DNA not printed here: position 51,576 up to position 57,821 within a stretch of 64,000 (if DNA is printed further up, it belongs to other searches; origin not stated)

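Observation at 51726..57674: Single T9SS cargo fusing a GH123-like (DUF4091) region to a GH33 sialidase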

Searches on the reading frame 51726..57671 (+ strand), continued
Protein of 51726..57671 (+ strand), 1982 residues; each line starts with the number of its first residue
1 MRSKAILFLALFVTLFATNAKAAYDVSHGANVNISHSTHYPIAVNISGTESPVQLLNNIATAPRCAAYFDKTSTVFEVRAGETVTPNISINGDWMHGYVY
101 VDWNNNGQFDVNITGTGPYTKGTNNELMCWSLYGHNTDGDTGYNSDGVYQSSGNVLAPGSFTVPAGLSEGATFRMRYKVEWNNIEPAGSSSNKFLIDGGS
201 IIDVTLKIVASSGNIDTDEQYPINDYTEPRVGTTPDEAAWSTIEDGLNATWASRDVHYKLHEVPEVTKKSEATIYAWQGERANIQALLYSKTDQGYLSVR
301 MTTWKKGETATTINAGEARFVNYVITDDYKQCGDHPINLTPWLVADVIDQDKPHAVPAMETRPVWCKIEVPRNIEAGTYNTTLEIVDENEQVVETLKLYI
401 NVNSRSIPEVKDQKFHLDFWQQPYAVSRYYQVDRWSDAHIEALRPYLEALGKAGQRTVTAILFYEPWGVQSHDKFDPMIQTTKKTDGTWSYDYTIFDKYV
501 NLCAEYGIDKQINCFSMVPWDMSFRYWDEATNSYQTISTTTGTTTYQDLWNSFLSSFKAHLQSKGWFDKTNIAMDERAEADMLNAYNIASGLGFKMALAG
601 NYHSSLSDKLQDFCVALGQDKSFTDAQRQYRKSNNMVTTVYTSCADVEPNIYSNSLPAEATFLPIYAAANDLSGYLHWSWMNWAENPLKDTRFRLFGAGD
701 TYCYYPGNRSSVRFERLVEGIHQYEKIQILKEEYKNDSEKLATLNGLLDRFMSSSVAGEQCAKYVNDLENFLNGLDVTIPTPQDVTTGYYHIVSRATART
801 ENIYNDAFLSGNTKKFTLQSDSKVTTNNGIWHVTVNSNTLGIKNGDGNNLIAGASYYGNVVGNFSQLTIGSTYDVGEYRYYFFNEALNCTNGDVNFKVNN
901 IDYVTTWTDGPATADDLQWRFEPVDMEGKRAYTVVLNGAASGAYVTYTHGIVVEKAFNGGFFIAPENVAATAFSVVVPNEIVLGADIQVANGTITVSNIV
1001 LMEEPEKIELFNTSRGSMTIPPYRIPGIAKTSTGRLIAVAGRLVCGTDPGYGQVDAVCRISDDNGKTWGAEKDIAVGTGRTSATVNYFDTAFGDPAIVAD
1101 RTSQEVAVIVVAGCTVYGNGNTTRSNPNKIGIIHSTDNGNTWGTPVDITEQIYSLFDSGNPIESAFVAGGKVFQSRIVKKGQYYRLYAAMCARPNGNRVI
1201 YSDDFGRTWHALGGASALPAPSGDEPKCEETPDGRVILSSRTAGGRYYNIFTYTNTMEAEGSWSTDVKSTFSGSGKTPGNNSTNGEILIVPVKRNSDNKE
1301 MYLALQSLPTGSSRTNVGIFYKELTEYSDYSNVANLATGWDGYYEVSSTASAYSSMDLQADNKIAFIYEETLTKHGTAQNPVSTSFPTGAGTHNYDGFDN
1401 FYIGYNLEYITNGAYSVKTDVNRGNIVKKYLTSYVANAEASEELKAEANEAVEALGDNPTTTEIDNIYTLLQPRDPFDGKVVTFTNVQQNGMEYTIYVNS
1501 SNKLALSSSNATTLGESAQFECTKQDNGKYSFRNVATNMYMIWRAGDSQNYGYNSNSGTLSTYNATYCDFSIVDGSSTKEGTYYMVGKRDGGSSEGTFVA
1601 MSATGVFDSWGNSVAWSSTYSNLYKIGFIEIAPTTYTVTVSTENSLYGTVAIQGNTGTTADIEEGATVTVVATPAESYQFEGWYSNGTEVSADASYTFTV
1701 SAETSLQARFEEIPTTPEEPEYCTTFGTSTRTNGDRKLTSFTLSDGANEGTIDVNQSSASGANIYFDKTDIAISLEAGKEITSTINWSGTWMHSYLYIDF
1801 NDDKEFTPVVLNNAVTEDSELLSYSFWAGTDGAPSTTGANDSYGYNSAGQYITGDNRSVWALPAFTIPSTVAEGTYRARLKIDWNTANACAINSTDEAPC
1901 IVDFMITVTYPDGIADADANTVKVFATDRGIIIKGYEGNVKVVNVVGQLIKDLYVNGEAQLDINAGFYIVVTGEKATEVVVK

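Call 23: find_related_loci(query=window:51726-57671:+, collection=genome_contigs, flank=8000)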
Query window:51726-57671:+ (1982 aa) in genome_contigs; peptide patterns used: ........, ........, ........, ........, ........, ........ (x = any residue, [..] = any of these).
78 stretches matched a pattern; 53 encode a relative of the query (tblastn E <= 1e-3); 51 distinct loci.
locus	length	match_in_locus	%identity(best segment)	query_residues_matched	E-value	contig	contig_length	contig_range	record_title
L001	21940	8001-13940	87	1-1982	0e+0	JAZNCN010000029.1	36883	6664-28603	MAG: Candidatus Caccoplasma sp. isolate T1900044732_TS20190198.MAGScoT_cleanbin_000004 SGB_2013_k141_3057213, whole geno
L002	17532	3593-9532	88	1-1982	0e+0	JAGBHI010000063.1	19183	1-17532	MAG: Bacteroidales bacterium isolate RGIG9119 Water_deer_Rectum.Co__c892401, whole genome shotgun sequence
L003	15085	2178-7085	79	1-1928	0e+0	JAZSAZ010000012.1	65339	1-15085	MAG: Paramuribaculum sp. isolate T1900044929_TS20190395.MAGScoT_cleanbin_000005 SGB_3410_k141_1508974, whole genome shot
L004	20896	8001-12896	82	1-1886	0e+0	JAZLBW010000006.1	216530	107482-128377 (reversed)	MAG: Candidatus Caccoplasma sp. isolate T1900045056_TC20190049.MAGScoT_cleanbin_000001 SGB_4556_k141_315903, whole genom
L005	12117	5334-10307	66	1-1886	0e+0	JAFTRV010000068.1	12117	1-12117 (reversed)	MAG: Bacteroidaceae bacterium isolate RGIG4092 Roe_deer_Cecum.Co__c1568179, whole genome shotgun sequence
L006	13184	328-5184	65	1-1918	0e+0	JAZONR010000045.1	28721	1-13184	MAG: Bacteroidaceae bacterium isolate T1900045637_YK20190331.MAGScoT_cleanbin_000009 SGB_8102_k141_1663651, whole genome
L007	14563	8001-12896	64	1-1888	0e+0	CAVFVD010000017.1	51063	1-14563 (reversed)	uncultured Oscillospiraceae bacterium isolate H07648-L1_cleanbin_000006 genome assembly, contig: Spades_H07648-L1_contig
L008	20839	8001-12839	65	17-1888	0e+0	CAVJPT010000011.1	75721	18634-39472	Alloprevotella sp. isolate G02624-L1_cleanbin_000021 genome assembly, contig: Spades_G02624-L1_contig_108, whole genome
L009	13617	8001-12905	66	1-1918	0e+0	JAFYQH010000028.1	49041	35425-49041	MAG: Bacteroidaceae bacterium isolate RGIG7324 Water_buffalos_Cecum-4__c226913, whole genome shotgun sequence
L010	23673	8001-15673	65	6-1909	0e+0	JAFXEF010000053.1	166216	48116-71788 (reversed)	MAG: Bacteroidaceae bacterium isolate RGIG6335 Sheep_Rectum-3__c2228, whole genome shotgun sequence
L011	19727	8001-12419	65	7-1918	0e+0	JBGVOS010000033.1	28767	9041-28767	MAG: Bacteroidaceae bacterium isolate fecal_MAG_205 fecal_MAG_205_contig_0033, whole genome shotgun sequence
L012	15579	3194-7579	64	1-1918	0e+0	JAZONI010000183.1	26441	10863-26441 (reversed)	MAG: Bacteroidaceae bacterium isolate T1900045640_YK20190334.MAGScoT_cleanbin_000053 SGB_8129_k141_635203, whole genome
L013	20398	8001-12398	64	1-1922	0e+0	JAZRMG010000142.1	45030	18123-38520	MAG: Bacteroidaceae bacterium isolate T1900045427_YK20190118.MAGScoT_cleanbin_000027 SGB_7071_k141_1643740, whole genome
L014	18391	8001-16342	62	1-1918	0e+0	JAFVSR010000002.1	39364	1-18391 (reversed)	MAG: Bacteroidaceae bacterium isolate RGIG5359 Sheep_Colon-3__c23073, whole genome shotgun sequence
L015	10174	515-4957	63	1-1918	0e+0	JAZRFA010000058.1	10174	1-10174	MAG: Bacteroidaceae bacterium isolate T1900045496_YK20190190.MAGScoT_cleanbin_000042 SGB_7447_k141_1524678, whole genome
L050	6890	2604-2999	27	1720-1891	3e-5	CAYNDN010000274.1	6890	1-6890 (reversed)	MAG TPA_asm: uncultured Lentimicrobiaceae bacterium isolate SRP141376_co3_49 genome assembly, contig: NODE_29084_length_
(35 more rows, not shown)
